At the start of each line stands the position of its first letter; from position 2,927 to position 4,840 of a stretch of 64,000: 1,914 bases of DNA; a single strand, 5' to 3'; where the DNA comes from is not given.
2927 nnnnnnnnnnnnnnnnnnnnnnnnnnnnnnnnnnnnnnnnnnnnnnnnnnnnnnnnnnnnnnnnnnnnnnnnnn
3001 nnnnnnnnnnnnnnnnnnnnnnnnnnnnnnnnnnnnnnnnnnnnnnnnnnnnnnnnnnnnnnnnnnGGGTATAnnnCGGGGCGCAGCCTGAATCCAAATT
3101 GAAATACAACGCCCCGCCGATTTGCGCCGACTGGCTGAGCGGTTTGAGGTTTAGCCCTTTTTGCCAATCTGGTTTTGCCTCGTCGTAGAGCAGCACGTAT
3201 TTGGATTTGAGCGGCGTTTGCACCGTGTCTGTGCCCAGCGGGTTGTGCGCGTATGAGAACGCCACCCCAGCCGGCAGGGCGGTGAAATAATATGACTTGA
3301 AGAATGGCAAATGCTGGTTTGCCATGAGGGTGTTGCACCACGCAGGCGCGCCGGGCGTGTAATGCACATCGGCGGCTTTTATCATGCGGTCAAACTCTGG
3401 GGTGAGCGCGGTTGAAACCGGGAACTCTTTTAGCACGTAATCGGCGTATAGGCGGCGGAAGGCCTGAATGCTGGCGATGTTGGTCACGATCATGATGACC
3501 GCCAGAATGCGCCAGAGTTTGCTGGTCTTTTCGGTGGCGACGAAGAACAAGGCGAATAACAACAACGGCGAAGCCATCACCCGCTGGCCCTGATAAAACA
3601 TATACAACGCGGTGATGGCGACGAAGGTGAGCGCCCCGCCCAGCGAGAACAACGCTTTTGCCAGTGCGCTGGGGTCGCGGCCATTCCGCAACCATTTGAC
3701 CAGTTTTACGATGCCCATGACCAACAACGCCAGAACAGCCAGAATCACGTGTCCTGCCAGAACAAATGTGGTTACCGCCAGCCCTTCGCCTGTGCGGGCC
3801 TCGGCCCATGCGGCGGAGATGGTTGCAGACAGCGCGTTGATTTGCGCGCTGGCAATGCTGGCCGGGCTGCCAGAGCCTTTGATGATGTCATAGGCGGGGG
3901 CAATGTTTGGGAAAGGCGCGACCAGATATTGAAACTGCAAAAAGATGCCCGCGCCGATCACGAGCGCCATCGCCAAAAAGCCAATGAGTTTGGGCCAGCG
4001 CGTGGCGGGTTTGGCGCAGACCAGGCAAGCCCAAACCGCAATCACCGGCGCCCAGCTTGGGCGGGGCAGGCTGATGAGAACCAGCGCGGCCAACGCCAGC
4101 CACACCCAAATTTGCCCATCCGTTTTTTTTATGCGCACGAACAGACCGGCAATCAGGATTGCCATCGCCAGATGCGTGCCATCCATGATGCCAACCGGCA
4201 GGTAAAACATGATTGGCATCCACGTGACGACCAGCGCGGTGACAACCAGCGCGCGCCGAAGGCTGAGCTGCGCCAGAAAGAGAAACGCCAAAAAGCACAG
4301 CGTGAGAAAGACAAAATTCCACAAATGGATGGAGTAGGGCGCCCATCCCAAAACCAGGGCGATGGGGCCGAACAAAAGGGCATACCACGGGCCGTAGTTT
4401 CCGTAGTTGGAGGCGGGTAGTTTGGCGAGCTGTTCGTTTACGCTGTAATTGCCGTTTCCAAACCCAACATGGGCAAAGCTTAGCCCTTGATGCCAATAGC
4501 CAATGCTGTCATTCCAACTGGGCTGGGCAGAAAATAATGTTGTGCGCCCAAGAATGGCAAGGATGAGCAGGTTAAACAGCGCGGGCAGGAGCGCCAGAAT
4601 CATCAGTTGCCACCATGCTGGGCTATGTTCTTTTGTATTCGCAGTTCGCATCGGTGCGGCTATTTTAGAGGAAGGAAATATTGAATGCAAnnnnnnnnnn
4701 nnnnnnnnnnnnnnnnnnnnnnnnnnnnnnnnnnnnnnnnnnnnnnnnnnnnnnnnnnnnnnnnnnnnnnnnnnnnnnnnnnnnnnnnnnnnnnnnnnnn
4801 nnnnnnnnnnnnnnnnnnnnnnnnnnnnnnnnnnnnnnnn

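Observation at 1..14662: Nine-gene co-directional envelope-glycan locus dominated by six large GT-C-like membrane proteins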

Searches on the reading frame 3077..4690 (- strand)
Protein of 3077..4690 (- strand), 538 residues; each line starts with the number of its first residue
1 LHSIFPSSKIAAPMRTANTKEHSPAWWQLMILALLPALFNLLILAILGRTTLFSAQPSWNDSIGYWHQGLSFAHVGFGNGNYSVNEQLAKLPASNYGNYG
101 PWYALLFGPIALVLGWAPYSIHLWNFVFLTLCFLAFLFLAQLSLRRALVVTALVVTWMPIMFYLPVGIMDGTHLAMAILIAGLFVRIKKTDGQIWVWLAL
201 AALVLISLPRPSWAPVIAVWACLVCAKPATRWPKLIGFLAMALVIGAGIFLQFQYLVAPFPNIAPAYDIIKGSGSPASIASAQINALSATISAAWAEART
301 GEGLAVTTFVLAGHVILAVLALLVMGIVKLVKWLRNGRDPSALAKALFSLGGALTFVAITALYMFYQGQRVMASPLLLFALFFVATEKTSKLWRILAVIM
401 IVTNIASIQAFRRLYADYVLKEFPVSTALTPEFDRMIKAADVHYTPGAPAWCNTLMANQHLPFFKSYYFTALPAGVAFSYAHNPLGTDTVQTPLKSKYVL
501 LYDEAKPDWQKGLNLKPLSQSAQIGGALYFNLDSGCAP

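Call 6: search_protein_families(library=pfam, proteins=[window:3077-4690:-], max_evalue=0.01)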
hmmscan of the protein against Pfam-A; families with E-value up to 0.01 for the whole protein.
window:3077-4690:- (538 aa): 0 families

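Call 7: search_protein_families(library=ncbifam, proteins=[window:3077-4690:-], max_evalue=0.1)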
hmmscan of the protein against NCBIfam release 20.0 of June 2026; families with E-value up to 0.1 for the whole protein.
window:3077-4690:- (538 aa): 0 families

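Call 26: find_homologous_proteins(query=window:3077-4690:-)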
Query window:3077-4690:- (538 aa): 3 proteins with E <= 0.001 among 8000 candidates.
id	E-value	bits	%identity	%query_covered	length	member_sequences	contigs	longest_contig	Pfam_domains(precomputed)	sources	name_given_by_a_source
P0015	0.0e+0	1171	100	98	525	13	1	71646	-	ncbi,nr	ncbi:MAG TPA: hypothetical protein PLW39_00715 [Thermoflexales bacterium]|nr:hypothetical protein [T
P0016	5.8e-265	898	78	98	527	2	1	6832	-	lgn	-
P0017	8.6e-240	815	70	96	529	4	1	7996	-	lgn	-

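Call 27: find_encoding_contigs(protein=P0016, flank=10000, max_places=3)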
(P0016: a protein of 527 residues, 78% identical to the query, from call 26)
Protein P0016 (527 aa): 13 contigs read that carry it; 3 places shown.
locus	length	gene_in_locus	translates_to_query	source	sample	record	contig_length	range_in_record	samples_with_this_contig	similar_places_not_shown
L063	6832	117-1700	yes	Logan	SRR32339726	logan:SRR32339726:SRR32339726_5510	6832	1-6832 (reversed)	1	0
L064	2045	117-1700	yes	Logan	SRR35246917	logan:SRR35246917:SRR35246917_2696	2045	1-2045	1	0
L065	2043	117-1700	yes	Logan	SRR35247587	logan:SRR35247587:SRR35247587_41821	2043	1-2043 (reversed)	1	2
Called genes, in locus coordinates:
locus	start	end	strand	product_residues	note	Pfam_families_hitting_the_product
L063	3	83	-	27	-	?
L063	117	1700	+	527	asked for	-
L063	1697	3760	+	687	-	-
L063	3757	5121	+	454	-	PF09913:DUF2142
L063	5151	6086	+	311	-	PF00535:Glycos_transf_2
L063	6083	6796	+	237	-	PF13302:Acetyltransf_3 (weak), PF00583:Acetyltransf_1, PF13673:Acetyltransf_10, PF13508:Acetyltransf_7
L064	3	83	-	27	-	?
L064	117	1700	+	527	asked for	-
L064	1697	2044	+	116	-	?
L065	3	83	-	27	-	?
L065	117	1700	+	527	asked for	-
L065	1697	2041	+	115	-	?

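Call 28: find_encoding_contigs(protein=P0017, flank=10000, max_places=6)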
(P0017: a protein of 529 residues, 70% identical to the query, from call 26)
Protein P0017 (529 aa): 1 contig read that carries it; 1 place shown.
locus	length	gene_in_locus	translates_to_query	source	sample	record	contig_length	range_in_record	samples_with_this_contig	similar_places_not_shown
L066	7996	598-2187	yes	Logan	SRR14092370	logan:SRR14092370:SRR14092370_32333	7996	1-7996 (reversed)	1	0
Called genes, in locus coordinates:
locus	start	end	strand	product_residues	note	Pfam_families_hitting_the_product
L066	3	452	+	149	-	?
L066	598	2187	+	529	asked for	-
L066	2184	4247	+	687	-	-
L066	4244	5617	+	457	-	PF09913:DUF2142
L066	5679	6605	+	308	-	PF00535:Glycos_transf_2, PF10111:Glyco_tranf_2_2 (faint), PF13641:Glyco_tranf_2_3 (weak)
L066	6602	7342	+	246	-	PF13302:Acetyltransf_3 (weak), PF00583:Acetyltransf_1, PF13673:Acetyltransf_10, PF13508:Acetyltransf_7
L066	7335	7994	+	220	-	?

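Call 48: search_protein_representatives(protein=window:3077-4690:-)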
Query: 538 residues. Proteins with E-value up to 0.001 (for the whole library): 753; up to 1e-10: 534; up to 1e-30: 65. The best 150 are listed.
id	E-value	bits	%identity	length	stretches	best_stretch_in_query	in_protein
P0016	1.8e-265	898.0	78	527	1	15-538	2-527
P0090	1.0e-49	186.0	31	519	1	31-536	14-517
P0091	7.2e-49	183.2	30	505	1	25-536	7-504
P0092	1.7e-42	162.1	29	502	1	33-534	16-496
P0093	9.9e-42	159.6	29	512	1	29-536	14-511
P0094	4.9e-41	157.3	30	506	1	31-537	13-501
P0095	2.6e-40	154.9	32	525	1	30-536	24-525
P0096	4.0e-40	154.3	35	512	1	33-536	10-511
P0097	3.0e-39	151.4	29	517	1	20-536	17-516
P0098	6.3e-39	150.3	30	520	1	23-537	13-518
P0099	1.6e-38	149.0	32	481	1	55-538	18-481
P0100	4.1e-38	147.6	29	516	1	30-536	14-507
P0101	4.1e-38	147.6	29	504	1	31-536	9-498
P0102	9.8e-38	146.4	29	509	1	31-536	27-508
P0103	1.3e-37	146.0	30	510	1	31-537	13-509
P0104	1.8e-37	145.5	34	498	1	32-518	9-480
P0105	2.4e-37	145.1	31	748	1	30-536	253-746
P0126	4.7e-33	131.0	29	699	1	30-536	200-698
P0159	1.5e-30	122.7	26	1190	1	31-503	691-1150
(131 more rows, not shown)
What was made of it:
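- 3074..4690 (-): g3: 509-538-aa GT-C-fold glycosyltransferase of a second family with no Pfam model. Alternative starts at 4651 and 4603. 753 representative homologues by full phmmer (call 48).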

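Call 50: search_protein_families(library=pfam, alignment_id=A4, max_evalue=0.01)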
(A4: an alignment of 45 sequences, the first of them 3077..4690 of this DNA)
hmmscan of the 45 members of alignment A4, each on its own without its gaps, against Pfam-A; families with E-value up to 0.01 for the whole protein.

A. member 1, window:3077-4690:- (538 aa): 0 families

B. families by the number of members that match (of 45 scanned): 2 families
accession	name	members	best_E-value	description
PF17838.7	PH_16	1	0.0048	PH domain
PF15145.11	DUF4577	1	0.0082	Domain of unknown function (DUF4577)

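Call 51: search_solved_structures(query=A4, max_evalue=10)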
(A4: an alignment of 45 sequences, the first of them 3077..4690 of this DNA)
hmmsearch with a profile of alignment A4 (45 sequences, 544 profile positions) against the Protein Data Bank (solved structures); distinct sequences matched with E-value up to 10: 9.
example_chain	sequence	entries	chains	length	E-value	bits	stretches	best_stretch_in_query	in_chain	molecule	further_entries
1ugp_B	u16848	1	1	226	0.37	12.4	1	21-78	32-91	Cobalt-containing nitrile hydratase subunit beta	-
9d6k_B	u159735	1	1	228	0.38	12.3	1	21-78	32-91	Cobalt-containing nitrile hydratase subunit beta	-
9d6m_B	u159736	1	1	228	0.38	12.3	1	21-78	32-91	Cobalt-containing nitrile hydratase subunit beta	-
1ire_B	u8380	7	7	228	0.38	12.3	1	21-78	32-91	Nitrile Hydratase | Nitrile Hydratase beta subunit | Cobalt-containing nitrile hydratase subunit beta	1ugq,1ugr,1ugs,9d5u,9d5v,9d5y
3vyh_B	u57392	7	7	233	0.4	12.3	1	21-78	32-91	Cobalt-containing nitrile hydratase subunit beta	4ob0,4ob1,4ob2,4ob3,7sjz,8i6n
7w8m_B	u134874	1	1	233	0.4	12.3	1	21-78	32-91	Cobalt-containing nitrile hydratase subunit beta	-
9d6j_B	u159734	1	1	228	0.42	12.2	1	21-78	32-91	Cobalt-containing nitrile hydratase subunit beta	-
9d65_B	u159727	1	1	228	0.79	11.3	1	21-78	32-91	Cobalt-containing nitrile hydratase subunit beta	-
7w8l_B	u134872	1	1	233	1.4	10.5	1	39-78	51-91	Cobalt-containing nitrile hydratase subunit beta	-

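Call 64: predict_structure(alignment_id=A4)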
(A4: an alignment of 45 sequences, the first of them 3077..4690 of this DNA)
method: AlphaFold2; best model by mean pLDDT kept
length: 538 residues; sequences in the alignment: 45
mean_pLDDT: 88.9   pTM: 0.91
mean pLDDT of the five models: 88.9, 87.6, 87.5, 86.9, 86.8
residues with pLDDT >= 90: 370; 70-90: 108; 50-70: 55; < 50: 5
segments of 3 or more residues with pLDDT < 50: none
pLDDT, mean of each block of 10 residues (from residue 1): 51 54 92 98 96 92 95 97 94 92 96 96 97 98 95 97 94 97 97 97 96 94 95 97 96 93 62 76 80 82 80 87 93 93 93 80 67 93 83 92 94 92 80 96 97 91 74 96 72 95 76 93 94 94
secondary structure, 60 per line:
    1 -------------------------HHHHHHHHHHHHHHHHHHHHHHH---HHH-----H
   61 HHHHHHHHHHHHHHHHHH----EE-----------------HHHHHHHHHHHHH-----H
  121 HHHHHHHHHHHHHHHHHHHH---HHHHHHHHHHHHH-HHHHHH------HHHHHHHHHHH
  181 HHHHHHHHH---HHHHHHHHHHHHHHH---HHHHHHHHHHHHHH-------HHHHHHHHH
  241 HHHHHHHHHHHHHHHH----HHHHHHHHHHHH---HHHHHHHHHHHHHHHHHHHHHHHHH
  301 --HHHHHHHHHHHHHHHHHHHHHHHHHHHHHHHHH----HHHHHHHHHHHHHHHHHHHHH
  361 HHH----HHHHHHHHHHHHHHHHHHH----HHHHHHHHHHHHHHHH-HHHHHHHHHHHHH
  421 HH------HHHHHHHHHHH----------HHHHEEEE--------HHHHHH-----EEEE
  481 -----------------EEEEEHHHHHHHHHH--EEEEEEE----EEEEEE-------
elements in order: H26-48 H60-78 H102-114 H120-140 H144-156 H158-163 H170-189 H193-207 H211-224 H232-256 H261-272 H276-300 H303-335 H340-363 H368-386 H391-406 H408-422 H429-439 H450-453 E454-457 H466-471 E477-480 E498-502 H503-512 E515-521 E526-531
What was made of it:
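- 3074..4690 (-): AlphaFold model with pLDDT 88.9 and pTM 0.91 (call 64).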

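Call 66: fold_search(model_id=the predicted structure, library=pdb)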
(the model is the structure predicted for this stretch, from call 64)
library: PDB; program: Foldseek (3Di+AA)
matches with E <= 10: 397; with E <= 0.001: 5
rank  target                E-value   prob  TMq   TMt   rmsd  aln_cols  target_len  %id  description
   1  5ezm                  1.3e-05  1.00  0.46  0.46   9.5       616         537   11  Crystal Structure of ArnT from Cupriavidus metallidurans in the apo state (released 2016-02-17)
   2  5gmy_A                2.4e-05  1.00  0.45  0.31  15.3       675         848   14  Crystal structure of the Archaeoglobus fulgidus oligosaccharyltransferase (O29867_ARCFU) tethered with an acceptor pep (released 2017-02-01)
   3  5f15                  3.9e-05  1.00  0.44  0.44  11.0       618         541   12  Crystal Structure of ArnT from Cupriavidus metallidurans bound to Undecaprenyl phosphate (released 2016-02-17)
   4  9s6s_A                6.3e-04  1.00  0.40  0.39  12.2       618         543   13  Ternary cryo-EM structure of human ALG9 with Dol25-PP-GlcNAc2Man6, Dol25-P-Man and Fab (released 2026-03-18)
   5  9s6u_A                7.9e-04  1.00  0.39  0.39  12.0       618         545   12  Ternary cryo-EM structure of human ALG9 with Dol25-PP-GlcNAc2Man8, Dol25-P-Man and Fab (released 2026-03-18)
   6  8pn9_A                1.5e-03  1.00  0.46  0.39  13.1       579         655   12  Structure of human oligosaccharyltransferase OST-A complex bound to NGI-1 (released 2024-05-08)
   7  6ftg_5                1.8e-03  1.00  0.45  0.39  13.1       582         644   12  Subtomogram average of OST-containing ribosome-translocon complexes from canine rough microsomal membranes (released 2018-03-21)
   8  8b6l_I                2.3e-03  1.00  0.42  0.35  15.7       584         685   13  Subtomogram average of the human Sec61-TRAP-OSTA-translocon (released 2022-12-07)
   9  8if8_B                2.6e-03  0.99  0.38  0.34  14.3       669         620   13  Arabinosyltransferase AftA (released 2023-05-31)
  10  6p25_B                5.3e-03  1.00  0.25  0.21   7.2       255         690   17  Structure of S. cerevisiae protein O-mannosyltransferase Pmt1-Pmt2 complex bound to the sugar donor and a peptide acce (released 2019-07-10)
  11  9i5k_A                5.6e-03  1.00  0.38  0.41  10.7       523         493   12  Structure of the Chaetomium thermophilum Pmt4 homodimer (C2 symmetry) (released 2025-12-24)
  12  8if8_C                6.7e-03  0.97  0.34  0.31  16.4       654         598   14  Arabinosyltransferase AftA (released 2023-05-31)
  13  8age_A                7.9e-03  1.00  0.42  0.36  13.2       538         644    9  Structure of yeast oligosaccharylransferase complex with acceptor peptide bound (released 2022-12-07)
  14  7oci_F                9.5e-03  1.00  0.43  0.38  12.9       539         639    8  Cryo-EM structure of yeast Ost6p containing oligosaccharyltransferase complex (released 2022-02-16)
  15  9i5l_A                1.2e-02  1.00  0.28  0.23   8.0       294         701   13  Structure of the Chaetomium thermophilum Pmt4 homodimer (C1 symmetry) (released 2025-12-24)
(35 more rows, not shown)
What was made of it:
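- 3074..4690 (-): Foldseek top match ArnT 5EZM (E 1.3e-5, TM 0.46), then AglB, ALG9, STT3, AftA, PMT (call 66).
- AglB 5GMY is the second-best match for g3 (call 66). g3's best structural match is ArnT (call 66).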

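Call 67: search_protein_families(library=ncbifam, proteins=[L063:5151-6083:+, L063:6083-6793:+, L066:7335-7994:+], max_evalue=0.00001)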
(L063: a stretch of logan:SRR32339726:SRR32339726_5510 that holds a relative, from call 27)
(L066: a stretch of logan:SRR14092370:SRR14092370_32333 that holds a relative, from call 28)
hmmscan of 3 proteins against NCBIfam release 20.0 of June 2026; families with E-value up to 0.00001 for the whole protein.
L063:5151-6083:+ (311 aa): 13 families
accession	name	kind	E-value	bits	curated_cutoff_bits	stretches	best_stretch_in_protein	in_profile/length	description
NF007986.1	PRK10714.1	equivalog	2.9e-56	190.8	529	1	6-304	8-309/316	undecaprenyl-phosphate 4-deoxy-4-formamido-L-arabinose transferase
NF047588.1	GlcsyltransPgfSStrep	equivalog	1.3e-47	162.6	500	1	5-305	2-304/308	glycosyltransferase PgfS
TIGR03937.1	PgaC_IcaA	equivalog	2.5e-15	56.4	422.3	1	6-97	47-135/407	poly-beta-1,6-N-acetyl-D-glucosamine synthase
NF041875.1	EPS_EpsD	equivalog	4.6e-15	55.8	370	1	6-121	1-114/325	exopolysaccharide biosynthesis glycosyltransferase EpsD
NF007482.0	PRK10073.1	equivalog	6.1e-11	41.9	423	1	4-108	6-106/334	glycosyltransferase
TIGR04182.1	glyco_TIGR04182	equivalog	3.5e-10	39.7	325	1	5-292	1-286/293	S-layer glycoprotein N-glycosyltransferase AglJ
TIGR03965.1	mycofact_glyco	equivalog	6.6e-10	38.4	280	1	5-115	75-182/467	mycofactocin biosynthesis glycosyltransferase MftF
TIGR03111.1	glyc2_xrt_Gpos1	hypoth_equivalog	1.4e-08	34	363.95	1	6-115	51-159/439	TIGR03111 family XrtG-associated glycosyltransferase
NF010496.0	PRK13915.1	equivalog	2.6e-08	33.3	262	1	5-111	32-141/307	glucosyl-3-phosphoglycerate synthase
NF038302.1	EPS_HpsE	equivalog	3.4e-08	32.8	300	1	4-98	1-97/307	hormogonium polysaccharide biosynthesis glycosyltransferase HpsE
TIGR04283.1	glyco_like_mftF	equivalog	7.2e-08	32.3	182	1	6-101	1-86/221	TIGR04283 family arsenosugar biosynthesis glycosyltransferase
NF047683.1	TeichurnBiosyTuaG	equivalog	1e-07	31.8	400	1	5-109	7-108/252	teichuronic acid biosynthesis protein TuaG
NF058614.1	PPMAGASynPpgS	equivalog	2.8e-07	30.2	370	1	5-125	1-115/226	polyprenyl-phospho-N-acetylgalactosaminyl synthase PpgS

L063:6083-6793:+ (237 aa): 6 families
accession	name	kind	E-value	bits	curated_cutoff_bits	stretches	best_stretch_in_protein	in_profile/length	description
NF008212.0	PRK10975.1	equivalog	5.5e-30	104.9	219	1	6-232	8-229/232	dTDP-4-amino-4,6-dideoxy-D-galactose acyltransferase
TIGR02382.1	wecD_rffC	equivalog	4.8e-20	71.9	195.1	1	57-231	11-188/191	dTDP-4-amino-4,6-dideoxy-D-galactose acyltransferase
TIGR01575.1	rimI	equivalog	9.1e-09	35.6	86.4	1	136-225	25-114/132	ribosomal protein S18-alanine N-acetyltransferase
TIGR03448.1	mycothiol_MshD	equivalog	8.2e-08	31.9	163.1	1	144-228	201-290/294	mycothiol synthase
NF002959.0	PRK03624.1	equivalog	1.2e-07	31.5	124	1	134-225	40-131/147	GNAT family acetyltransferase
NF049894.1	CG3035_N_ac_Glu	equivalog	1.3e-06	27.9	280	1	117-225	183-291/300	N-acetylglutamate synthase, CG3035 family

L066:7335-7994:+ (220 aa): 17 families
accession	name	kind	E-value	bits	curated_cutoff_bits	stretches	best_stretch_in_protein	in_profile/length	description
NF008687.0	PRK11706.1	equivalog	3.3e-107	358.5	375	1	6-220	2-216/375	dTDP-4-amino-4,6-dideoxygalactose transaminase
TIGR02379.1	ECA_wecE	subfamily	3.4e-101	338.7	434.85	1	6-220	2-217/376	dTDP-4-amino-4,6-dideoxy-D-glucose transaminase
NF008658.2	PRK11658.1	equivalog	2.1e-51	174.8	631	1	6-211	5-208/379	UDP-4-amino-4-deoxy-L-arabinose aminotransferase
TIGR04181.1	NHT_00031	hypoth_equivalog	9.2e-47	159.6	420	1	6-211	1-222/359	LegC family aminotransferase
TIGR03588.1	PseC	equivalog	1.2e-44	152.8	423.5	1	6-217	2-218/380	UDP-4-amino-4,6-dideoxy-N-acetyl-beta-L-altrosamine transaminase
TIGR04427.1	PLP_DesI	equivalog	3.1e-35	122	650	1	20-216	37-231/390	dTDP-4-dehydro-6-deoxyglucose aminotransferase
NF011936.0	PRK15407.1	equivalog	2.7e-34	118.6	423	1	14-213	45-251/440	lipopolysaccharide biosynthesis protein RfbH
NF041364.1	GntC_guanitoxin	equivalog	1.2e-09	37.6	415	1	51-157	61-174/356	guanitoxin biosynthesis PLP-dependent (S)-gamma-hydroxy-L-arginine cyclodehydratase GntC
NF005817.0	PRK07683.1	equivalog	2.6e-09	36.3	575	1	52-157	91-201/387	aminotransferase A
NF004770.0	PRK06108.1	subfamily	3e-08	32.9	422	1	38-162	84-215/396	pyridoxal phosphate-dependent aminotransferase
NF005816.0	PRK07682.1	equivalog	5.1e-08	32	620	1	52-128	92-168/390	aminotransferase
NF006488.0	PRK08912.1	equivalog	1.7e-07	30.5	498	1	51-128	88-164/387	aminotransferase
NF006569.0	PRK09082.1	subfamily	2e-07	30.5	420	1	51-128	92-168/386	methionine aminotransferase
NF005732.0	PRK07550.1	equivalog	3.7e-07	29.5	366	1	35-159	78-208/389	aminotransferase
NF004975.0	PRK06348.1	equivalog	9.4e-07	28.1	549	1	50-128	89-167/384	pyridoxal phosphate-dependent aminotransferase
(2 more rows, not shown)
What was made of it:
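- On Three-component glycosylation system (GT2 / flippase / GT-C): Present in the relatives L063 and L066 (calls 27, 28, 67).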
